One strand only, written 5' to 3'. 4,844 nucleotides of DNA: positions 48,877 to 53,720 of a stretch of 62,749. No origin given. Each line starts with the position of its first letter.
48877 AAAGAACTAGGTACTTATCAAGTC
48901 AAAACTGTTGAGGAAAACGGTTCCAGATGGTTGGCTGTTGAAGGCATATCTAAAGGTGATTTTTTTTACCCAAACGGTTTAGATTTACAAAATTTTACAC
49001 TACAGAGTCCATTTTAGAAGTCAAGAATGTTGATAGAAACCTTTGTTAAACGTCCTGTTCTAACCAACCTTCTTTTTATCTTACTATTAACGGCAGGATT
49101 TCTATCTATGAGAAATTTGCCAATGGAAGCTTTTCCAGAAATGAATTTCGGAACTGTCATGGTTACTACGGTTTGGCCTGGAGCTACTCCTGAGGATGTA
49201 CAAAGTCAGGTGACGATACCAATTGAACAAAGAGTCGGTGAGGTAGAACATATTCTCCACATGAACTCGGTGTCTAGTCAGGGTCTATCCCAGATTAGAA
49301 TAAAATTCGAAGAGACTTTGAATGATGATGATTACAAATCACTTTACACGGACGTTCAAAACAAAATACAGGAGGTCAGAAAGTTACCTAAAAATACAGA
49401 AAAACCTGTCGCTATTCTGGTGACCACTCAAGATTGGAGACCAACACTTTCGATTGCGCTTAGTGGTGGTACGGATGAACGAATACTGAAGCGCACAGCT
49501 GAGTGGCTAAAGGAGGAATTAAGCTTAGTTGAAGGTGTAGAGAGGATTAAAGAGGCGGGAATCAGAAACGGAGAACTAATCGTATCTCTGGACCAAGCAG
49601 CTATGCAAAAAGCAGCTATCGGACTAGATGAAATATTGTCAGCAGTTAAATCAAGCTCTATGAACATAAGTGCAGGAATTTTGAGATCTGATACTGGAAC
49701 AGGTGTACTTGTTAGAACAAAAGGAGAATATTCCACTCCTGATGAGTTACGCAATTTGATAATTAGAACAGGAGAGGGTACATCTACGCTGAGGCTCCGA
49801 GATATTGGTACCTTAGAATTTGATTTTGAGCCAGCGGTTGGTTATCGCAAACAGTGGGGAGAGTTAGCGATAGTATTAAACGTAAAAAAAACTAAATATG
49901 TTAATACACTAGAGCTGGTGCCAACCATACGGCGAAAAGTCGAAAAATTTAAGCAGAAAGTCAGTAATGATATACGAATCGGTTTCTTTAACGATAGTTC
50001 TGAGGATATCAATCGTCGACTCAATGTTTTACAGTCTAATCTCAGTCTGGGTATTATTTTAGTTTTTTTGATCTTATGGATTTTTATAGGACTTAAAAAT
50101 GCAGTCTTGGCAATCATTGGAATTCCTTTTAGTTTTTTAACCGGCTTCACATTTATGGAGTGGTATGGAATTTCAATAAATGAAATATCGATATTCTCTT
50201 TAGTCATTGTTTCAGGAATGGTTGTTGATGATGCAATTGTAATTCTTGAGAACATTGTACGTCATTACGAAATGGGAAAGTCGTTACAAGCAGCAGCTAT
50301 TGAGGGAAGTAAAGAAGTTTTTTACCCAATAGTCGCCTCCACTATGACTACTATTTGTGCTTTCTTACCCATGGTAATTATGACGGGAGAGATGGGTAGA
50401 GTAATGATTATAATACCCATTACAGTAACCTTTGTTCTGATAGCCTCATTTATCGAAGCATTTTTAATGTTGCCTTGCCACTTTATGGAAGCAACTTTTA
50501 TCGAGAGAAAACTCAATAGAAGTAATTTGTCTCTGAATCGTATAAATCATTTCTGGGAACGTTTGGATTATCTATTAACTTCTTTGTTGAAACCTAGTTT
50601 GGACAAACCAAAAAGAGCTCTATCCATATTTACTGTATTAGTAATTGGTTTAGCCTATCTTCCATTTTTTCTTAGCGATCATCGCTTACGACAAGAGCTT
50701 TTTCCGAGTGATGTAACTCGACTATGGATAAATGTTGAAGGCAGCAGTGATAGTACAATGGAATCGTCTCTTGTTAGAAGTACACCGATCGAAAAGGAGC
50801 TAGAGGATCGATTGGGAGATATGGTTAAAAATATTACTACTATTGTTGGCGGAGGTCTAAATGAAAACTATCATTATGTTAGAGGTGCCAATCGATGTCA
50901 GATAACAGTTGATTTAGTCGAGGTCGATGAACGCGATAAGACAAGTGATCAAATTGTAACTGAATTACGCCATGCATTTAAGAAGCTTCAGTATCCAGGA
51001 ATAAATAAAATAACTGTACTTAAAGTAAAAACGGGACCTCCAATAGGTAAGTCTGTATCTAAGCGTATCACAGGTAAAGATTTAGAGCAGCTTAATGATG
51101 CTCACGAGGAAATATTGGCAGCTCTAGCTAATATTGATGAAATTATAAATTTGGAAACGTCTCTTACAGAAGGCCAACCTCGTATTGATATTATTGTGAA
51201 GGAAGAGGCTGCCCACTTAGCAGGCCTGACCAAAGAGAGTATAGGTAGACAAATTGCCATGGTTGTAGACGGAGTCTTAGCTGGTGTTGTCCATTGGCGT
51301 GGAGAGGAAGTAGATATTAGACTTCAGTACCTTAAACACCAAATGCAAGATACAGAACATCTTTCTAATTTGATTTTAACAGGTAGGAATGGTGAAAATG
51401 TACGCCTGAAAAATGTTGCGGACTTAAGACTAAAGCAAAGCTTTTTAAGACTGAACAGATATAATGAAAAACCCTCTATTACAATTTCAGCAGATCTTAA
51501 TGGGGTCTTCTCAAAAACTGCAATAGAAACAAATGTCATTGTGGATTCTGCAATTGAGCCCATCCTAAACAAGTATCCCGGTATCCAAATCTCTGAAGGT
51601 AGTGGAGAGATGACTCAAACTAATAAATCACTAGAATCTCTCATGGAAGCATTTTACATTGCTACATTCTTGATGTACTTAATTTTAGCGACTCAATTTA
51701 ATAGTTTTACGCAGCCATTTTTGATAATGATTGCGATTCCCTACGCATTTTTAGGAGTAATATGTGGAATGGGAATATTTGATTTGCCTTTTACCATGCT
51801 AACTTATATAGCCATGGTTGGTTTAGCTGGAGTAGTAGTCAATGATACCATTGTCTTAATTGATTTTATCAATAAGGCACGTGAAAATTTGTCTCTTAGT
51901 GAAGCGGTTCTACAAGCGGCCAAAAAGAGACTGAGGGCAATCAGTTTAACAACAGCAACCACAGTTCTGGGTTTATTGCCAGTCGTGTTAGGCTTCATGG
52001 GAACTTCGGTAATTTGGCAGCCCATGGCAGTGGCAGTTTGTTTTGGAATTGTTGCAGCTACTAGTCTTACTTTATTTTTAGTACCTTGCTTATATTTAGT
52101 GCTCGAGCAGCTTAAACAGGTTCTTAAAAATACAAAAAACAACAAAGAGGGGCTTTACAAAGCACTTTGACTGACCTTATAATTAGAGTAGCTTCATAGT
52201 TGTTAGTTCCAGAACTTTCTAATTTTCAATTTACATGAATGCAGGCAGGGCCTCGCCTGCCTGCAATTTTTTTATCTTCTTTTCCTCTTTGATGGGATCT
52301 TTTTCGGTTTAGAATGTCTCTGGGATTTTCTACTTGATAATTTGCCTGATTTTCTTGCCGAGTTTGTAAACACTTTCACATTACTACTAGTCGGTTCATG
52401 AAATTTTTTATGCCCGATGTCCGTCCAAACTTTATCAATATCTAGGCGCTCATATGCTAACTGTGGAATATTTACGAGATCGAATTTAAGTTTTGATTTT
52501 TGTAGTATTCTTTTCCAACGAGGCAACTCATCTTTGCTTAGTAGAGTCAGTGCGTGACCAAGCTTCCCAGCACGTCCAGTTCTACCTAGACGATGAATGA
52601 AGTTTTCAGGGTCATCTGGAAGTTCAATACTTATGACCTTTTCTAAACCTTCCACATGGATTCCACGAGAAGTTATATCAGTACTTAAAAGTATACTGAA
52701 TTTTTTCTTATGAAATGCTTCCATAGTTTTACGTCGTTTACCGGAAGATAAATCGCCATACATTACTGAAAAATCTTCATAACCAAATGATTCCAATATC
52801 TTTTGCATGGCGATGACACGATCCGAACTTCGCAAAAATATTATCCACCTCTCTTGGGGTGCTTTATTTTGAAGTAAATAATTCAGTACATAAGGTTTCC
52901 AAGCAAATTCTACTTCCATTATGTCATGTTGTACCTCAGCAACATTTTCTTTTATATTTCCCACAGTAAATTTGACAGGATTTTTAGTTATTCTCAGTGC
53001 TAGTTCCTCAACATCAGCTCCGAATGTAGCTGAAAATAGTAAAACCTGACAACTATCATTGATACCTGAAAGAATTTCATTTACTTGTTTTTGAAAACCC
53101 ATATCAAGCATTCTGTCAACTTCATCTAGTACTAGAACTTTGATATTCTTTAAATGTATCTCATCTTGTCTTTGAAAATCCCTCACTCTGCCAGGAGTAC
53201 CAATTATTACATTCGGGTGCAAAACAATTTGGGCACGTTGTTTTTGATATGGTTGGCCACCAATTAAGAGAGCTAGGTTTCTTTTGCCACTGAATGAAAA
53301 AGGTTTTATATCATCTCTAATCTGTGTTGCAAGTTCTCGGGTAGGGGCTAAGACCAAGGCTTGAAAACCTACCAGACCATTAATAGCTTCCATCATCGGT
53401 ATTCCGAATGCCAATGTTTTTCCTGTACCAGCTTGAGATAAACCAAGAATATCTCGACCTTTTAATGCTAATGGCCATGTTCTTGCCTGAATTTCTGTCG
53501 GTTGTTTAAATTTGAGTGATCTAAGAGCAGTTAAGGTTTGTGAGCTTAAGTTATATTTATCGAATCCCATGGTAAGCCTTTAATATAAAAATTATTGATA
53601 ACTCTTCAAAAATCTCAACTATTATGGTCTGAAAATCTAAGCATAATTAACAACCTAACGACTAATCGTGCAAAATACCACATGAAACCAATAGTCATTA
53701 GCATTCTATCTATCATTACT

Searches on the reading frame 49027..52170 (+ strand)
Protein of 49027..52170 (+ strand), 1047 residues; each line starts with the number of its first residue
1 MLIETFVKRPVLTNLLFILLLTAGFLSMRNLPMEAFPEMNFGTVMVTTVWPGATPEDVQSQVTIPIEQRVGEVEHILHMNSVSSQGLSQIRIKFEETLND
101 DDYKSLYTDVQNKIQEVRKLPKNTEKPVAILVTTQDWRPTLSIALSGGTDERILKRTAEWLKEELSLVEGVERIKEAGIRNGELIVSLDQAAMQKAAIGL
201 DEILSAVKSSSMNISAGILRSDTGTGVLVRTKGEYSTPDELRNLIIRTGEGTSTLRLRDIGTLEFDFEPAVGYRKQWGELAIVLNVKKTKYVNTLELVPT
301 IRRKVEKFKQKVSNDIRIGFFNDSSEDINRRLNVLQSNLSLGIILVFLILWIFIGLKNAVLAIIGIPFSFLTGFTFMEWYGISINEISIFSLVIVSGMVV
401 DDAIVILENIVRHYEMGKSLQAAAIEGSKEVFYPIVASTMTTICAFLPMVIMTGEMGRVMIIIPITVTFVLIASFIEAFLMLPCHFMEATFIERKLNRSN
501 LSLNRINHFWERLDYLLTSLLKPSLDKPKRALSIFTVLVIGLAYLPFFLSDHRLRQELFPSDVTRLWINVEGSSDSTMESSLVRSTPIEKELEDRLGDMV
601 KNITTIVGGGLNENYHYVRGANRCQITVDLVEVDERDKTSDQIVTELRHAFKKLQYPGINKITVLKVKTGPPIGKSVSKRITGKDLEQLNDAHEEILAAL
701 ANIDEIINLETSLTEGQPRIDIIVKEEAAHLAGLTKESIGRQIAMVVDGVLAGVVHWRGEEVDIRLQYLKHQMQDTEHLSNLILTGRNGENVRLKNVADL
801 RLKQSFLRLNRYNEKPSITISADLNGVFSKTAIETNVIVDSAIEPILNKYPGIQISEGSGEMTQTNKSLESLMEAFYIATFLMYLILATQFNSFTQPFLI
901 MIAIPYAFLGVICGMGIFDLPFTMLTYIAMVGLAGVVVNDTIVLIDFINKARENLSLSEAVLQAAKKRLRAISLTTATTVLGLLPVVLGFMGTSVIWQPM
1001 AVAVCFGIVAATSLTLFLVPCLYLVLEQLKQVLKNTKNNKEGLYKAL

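Call 62: search_protein_families(library=pfam, proteins=[window:49027-52170:+], max_evalue=0.001)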
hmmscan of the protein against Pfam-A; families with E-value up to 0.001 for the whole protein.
window:49027-52170:+ (1047 aa): 2 families
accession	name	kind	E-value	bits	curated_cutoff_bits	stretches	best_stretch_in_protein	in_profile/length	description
PF00873.25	ACR_tran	-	1.3e-182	609.5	28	1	3-1026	2-1020/1021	AcrB/AcrD/AcrF family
PF02355.23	SecD_SecF_C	-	5.6e-10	39.4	20.5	1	871-1026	32-186/189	Protein export membrane protein SecD/SecF, C-terminal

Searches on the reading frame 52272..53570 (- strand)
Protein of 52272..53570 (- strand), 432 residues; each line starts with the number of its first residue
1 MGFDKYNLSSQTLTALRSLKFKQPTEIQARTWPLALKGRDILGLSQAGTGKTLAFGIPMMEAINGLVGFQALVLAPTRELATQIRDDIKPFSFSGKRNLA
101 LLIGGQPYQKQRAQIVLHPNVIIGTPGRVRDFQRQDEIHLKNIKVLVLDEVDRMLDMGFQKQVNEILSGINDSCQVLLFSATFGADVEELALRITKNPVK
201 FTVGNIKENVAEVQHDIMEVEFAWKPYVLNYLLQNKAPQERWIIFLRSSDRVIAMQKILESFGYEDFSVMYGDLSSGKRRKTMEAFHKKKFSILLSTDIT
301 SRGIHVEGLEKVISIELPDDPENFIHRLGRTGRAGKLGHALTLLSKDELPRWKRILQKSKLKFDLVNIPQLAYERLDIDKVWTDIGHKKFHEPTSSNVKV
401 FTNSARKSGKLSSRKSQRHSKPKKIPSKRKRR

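Call 62: search_protein_families(library=pfam, proteins=[window:52272-53570:-], max_evalue=0.001)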
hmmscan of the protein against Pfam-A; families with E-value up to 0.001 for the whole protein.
window:52272-53570:- (432 aa): 3 families
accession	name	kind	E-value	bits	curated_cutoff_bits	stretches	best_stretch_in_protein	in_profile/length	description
PF00270.35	DEAD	-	4.6e-44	150.5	26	1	25-189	1-166/167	DEAD/DEAH box helicase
PF00271.37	Helicase_C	-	6.9e-22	78.2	23.5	1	228-335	5-110/110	Helicase conserved C-terminal domain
PF04851.21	ResIII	-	2.5e-07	31.2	22.5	1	46-183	31-162/164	Type III restriction enzyme, res subunit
